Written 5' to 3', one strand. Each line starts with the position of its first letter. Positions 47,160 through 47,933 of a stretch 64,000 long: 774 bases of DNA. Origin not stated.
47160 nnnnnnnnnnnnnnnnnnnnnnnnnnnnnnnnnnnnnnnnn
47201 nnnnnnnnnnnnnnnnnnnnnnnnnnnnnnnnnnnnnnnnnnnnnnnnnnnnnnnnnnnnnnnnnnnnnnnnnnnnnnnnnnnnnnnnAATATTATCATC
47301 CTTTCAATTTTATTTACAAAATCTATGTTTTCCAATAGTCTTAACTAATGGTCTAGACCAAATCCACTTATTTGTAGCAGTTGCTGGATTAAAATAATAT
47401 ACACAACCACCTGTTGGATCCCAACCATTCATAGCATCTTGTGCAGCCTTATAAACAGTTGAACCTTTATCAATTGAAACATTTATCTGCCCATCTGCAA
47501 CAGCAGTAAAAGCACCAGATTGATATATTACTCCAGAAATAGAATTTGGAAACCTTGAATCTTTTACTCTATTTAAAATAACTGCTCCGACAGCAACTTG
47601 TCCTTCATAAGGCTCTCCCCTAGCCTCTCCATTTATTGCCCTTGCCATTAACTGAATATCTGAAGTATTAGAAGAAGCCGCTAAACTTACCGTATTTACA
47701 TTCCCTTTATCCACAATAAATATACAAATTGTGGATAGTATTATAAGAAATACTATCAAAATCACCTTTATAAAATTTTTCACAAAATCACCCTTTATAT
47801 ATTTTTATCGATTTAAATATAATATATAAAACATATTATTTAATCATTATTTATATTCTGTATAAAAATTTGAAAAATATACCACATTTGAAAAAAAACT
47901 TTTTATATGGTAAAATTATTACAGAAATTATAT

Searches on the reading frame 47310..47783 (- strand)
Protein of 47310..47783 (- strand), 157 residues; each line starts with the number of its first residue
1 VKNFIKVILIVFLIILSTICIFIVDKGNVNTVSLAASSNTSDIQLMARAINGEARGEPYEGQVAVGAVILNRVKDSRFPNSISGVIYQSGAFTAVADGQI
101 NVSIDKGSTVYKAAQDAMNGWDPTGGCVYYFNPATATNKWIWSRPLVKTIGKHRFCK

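Call 34: search_protein_families(library=pfam, proteins=[window:47310-47783:-], max_evalue=0.001)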
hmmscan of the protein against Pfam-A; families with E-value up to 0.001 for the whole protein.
window:47310-47783:- (157 aa): 1 family
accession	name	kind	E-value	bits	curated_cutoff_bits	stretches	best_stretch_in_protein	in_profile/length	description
PF07486.17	Hydrolase_2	-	8e-37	126.3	27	1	56-156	1-100/100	Cell Wall Hydrolase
